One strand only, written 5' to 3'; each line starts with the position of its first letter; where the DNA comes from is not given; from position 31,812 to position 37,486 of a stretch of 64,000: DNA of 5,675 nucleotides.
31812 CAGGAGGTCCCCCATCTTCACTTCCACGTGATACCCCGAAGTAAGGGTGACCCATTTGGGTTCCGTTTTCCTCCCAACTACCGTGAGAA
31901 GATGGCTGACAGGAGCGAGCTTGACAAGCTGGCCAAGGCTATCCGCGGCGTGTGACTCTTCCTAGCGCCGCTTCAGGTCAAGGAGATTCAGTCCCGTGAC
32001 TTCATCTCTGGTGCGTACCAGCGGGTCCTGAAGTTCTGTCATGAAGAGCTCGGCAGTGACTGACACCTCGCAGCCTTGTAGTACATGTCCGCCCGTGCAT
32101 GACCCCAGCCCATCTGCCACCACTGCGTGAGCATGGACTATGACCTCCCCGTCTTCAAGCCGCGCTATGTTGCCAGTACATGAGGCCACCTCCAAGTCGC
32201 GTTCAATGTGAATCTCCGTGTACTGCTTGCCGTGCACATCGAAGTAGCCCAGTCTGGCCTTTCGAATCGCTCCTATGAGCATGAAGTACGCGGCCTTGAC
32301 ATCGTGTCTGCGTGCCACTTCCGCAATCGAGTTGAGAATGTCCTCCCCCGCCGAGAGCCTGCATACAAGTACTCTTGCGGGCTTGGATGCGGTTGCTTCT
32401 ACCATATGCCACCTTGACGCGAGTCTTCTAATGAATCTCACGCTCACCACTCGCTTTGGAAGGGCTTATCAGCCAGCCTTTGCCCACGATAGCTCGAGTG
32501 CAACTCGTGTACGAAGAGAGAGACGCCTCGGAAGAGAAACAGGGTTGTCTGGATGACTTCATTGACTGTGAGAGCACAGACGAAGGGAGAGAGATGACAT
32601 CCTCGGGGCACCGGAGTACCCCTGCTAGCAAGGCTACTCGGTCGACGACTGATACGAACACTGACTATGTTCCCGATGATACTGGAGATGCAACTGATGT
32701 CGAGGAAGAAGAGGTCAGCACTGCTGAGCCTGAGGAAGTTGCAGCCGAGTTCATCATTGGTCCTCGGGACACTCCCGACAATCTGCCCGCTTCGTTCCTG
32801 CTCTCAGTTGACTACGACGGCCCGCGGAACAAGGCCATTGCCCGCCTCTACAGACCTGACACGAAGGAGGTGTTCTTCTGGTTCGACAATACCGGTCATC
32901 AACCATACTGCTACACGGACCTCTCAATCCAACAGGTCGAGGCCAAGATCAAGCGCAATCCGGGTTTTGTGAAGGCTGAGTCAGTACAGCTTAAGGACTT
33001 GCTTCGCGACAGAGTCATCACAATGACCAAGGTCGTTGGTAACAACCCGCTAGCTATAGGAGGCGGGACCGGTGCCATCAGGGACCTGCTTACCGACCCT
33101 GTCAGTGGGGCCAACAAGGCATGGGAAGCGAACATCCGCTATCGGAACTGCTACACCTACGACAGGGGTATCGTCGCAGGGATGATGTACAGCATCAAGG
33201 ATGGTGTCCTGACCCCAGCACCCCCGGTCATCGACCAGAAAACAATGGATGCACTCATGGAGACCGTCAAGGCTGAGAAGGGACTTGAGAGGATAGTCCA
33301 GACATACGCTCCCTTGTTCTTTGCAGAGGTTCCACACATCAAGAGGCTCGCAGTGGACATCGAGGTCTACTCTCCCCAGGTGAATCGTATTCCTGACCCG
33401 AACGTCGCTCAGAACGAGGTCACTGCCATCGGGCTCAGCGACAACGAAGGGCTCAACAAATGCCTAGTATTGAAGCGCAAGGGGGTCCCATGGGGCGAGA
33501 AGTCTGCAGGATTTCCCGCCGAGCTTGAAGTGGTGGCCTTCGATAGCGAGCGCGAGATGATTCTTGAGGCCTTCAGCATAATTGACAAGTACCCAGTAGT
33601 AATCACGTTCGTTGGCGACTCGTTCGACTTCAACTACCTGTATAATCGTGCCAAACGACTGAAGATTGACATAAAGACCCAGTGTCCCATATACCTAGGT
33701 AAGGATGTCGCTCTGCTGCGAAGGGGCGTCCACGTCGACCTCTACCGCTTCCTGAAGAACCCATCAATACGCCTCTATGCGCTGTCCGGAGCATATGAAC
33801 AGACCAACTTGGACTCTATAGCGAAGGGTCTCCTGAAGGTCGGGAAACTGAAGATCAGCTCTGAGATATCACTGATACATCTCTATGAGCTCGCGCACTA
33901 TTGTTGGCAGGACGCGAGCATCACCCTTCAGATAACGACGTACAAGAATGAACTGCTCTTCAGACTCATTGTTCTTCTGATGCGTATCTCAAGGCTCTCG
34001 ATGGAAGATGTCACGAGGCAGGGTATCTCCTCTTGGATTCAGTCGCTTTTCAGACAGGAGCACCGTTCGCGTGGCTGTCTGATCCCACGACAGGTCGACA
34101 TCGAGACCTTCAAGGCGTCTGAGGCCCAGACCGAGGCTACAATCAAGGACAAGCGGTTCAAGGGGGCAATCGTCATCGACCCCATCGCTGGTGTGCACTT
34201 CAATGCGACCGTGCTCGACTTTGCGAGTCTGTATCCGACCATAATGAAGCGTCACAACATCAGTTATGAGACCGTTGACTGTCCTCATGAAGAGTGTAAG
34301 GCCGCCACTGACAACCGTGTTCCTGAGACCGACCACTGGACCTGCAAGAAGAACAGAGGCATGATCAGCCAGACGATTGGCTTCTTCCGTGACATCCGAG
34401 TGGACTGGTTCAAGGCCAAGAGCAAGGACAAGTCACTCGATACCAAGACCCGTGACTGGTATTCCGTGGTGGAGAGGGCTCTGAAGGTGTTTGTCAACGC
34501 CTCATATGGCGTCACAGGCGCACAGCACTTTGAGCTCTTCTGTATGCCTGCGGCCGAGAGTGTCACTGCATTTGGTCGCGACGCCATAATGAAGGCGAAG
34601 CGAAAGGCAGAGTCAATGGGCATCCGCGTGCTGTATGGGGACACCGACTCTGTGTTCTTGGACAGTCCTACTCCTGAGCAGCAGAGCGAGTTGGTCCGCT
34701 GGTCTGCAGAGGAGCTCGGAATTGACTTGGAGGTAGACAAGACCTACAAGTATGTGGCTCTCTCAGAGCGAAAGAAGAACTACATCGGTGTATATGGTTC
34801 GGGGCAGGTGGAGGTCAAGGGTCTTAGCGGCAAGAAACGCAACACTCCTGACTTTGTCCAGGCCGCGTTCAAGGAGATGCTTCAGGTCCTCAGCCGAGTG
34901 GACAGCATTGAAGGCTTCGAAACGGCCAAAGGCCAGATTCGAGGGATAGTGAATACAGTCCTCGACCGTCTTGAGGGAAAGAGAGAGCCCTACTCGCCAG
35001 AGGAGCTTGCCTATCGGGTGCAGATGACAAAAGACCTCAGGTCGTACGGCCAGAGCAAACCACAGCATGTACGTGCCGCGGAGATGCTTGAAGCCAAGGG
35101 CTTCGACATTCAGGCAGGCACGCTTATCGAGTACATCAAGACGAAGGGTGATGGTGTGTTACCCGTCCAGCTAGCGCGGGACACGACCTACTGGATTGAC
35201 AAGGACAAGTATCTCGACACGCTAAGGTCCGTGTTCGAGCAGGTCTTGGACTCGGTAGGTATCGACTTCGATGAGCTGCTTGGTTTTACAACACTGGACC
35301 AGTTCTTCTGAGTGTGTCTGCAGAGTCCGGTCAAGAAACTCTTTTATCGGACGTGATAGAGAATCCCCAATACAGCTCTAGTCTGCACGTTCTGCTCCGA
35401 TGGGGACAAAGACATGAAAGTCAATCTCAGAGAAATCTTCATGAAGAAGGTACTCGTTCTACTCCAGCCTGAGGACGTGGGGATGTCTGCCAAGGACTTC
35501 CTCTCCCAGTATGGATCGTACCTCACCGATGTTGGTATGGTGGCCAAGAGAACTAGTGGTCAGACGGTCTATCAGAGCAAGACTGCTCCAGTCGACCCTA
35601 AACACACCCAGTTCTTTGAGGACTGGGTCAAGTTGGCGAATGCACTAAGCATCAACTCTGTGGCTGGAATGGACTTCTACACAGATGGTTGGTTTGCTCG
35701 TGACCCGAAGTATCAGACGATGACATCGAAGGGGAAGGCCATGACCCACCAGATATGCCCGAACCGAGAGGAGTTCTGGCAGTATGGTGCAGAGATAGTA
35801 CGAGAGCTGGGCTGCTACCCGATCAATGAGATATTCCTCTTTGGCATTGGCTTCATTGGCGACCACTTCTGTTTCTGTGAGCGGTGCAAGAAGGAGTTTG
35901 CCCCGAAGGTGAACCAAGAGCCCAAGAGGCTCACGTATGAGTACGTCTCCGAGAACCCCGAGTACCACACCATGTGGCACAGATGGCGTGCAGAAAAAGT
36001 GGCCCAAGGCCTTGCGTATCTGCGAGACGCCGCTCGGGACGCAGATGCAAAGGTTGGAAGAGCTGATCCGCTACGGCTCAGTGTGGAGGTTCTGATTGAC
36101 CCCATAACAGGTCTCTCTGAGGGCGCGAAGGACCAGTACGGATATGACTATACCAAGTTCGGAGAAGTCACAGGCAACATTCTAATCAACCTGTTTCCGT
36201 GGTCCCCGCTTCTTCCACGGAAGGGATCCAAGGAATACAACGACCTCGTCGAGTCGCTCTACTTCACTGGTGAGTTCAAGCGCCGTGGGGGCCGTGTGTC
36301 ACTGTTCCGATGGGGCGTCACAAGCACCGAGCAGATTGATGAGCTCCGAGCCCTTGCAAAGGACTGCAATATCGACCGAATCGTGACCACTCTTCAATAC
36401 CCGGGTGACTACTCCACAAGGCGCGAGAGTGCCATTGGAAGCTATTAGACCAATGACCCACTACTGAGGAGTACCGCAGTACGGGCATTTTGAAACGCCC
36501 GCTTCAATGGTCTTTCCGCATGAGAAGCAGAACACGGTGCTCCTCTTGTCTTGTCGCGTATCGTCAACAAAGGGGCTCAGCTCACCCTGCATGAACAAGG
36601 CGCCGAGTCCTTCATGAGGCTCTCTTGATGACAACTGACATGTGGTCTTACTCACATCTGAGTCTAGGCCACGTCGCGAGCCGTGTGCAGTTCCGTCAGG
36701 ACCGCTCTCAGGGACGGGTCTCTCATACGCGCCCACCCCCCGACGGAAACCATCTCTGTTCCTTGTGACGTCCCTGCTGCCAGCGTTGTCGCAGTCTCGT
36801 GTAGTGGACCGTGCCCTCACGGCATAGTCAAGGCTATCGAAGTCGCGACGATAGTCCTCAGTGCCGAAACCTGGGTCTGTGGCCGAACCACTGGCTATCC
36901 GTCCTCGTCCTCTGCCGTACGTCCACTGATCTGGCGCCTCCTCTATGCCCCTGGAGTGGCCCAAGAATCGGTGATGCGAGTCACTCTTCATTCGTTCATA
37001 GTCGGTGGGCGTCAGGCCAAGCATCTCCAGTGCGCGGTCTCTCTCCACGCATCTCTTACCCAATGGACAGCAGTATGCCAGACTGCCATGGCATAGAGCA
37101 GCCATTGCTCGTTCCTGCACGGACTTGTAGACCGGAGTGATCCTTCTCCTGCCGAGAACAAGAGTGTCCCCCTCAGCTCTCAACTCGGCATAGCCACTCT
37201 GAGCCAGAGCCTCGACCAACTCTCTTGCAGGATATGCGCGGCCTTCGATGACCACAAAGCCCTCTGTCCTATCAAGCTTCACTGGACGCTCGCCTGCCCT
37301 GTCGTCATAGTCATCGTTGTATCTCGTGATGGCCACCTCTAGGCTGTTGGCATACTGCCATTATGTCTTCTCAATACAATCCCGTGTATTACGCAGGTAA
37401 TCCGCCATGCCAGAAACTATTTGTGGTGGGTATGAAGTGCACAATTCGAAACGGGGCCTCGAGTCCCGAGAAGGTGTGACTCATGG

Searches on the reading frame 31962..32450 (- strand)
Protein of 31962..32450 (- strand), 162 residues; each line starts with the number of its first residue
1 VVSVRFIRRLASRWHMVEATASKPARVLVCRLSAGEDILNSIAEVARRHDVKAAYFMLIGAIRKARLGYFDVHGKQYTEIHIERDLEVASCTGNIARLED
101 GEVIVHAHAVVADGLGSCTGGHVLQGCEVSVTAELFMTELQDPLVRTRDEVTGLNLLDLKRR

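Call 34: search_protein_families(library=pfam, proteins=[window:31962-32450:-], max_evalue=0.001)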
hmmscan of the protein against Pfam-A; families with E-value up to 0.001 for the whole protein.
window:31962-32450:- (162 aa): 1 family
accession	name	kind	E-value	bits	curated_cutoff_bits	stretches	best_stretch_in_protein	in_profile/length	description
PF03479.20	PCC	-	1.1e-30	106.8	25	1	26-141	1-116/117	Plants and Prokaryotes Conserved (PCC) domain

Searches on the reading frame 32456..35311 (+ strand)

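Call 34: search_protein_families(library=pfam, proteins=[window:32456-35311:+], max_evalue=0.001)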
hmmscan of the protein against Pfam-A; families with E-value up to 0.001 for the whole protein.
window:32456-35311:+ (951 aa): 4 families
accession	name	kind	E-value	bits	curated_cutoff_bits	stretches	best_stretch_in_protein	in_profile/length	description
PF00136.26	DNA_pol_B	-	4.5e-50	171.2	23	1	522-922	9-435/453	DNA polymerase family B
PF03104.25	DNA_pol_B_exo1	-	1.3e-17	64.5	23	1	222-404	3-184/242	DNA polymerase family B, exonuclease domain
PF13482.12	RNase_H_2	-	7.8e-05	23.1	22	1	365-477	43-131/165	RNase_H superfamily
PF03175.18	DNA_pol_B_2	-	0.00029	20.3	25.8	0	478-635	139-283/468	DNA polymerase type B, organellar and viral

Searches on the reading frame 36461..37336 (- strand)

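Call 34: search_protein_families(library=pfam, proteins=[window:36461-37336:-], max_evalue=0.001)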
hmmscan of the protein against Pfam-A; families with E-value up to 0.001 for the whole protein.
window:36461-37336:- (291 aa): 2 families
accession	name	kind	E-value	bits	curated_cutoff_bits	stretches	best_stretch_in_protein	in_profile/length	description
PF13240.11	Zn_Ribbon_1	-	9.4e-05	22.5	25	1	269-290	1-22/23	zinc-ribbon domain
PF13248.11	Zn_ribbon_3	-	0.00019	21.2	27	1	267-290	2-25/26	zinc-ribbon domain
